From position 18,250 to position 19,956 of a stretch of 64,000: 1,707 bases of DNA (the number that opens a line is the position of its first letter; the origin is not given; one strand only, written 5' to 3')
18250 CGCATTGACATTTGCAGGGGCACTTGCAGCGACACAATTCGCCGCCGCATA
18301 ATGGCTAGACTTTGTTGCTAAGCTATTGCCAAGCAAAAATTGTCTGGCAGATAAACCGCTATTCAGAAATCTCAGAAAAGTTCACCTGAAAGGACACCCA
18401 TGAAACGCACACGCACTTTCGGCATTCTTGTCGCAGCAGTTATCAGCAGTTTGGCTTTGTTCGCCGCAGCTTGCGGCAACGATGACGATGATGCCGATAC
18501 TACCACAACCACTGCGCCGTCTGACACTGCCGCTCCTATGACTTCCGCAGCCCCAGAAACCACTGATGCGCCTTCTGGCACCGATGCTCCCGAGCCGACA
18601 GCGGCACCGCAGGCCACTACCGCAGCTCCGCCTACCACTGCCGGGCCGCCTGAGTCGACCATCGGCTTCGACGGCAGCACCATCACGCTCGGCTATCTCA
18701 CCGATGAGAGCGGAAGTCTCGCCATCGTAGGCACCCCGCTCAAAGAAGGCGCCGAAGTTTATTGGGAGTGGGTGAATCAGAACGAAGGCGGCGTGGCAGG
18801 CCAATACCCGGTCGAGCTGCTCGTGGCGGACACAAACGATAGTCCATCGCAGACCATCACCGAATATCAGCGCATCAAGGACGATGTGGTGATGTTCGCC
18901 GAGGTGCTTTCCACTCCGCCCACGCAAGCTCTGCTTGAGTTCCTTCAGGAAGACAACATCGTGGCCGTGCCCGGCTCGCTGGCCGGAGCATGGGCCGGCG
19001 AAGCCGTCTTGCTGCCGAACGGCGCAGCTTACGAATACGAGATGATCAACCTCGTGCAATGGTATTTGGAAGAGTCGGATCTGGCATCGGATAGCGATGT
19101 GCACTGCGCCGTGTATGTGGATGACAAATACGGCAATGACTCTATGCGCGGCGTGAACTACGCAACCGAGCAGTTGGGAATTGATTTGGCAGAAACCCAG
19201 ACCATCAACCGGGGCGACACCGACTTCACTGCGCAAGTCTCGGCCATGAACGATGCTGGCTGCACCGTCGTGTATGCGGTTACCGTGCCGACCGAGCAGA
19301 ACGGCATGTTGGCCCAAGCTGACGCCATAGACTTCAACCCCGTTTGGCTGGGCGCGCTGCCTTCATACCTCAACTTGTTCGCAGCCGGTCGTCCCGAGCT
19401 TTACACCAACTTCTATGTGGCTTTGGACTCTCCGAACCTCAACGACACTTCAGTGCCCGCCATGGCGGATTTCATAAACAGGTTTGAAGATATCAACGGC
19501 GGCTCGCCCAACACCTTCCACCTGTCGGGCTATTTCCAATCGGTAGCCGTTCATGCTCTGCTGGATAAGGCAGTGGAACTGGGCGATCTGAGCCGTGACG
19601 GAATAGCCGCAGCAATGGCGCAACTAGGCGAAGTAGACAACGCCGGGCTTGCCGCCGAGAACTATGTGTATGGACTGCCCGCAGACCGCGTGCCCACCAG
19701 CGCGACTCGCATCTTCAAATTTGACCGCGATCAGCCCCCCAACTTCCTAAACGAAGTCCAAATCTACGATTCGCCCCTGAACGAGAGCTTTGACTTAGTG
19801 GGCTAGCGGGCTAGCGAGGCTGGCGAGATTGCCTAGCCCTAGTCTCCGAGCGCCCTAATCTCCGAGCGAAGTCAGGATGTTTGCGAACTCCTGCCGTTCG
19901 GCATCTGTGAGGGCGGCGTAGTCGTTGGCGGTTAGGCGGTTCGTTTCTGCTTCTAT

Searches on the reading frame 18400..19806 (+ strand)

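Call 83: search_protein_families(library=pfam, proteins=[window:18400-19806:+], max_evalue=0.001)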
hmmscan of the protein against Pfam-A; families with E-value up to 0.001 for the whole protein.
window:18400-19806:+ (468 aa): 2 families
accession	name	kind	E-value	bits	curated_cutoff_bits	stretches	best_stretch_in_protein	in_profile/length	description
PF13458.12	Peripla_BP_6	-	4.1e-40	138.9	31.7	1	94-443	1-340/343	Periplasmic binding protein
PF13433.12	Peripla_BP_5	-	0.00046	19.8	27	1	95-299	1-200/363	Periplasmic binding protein domain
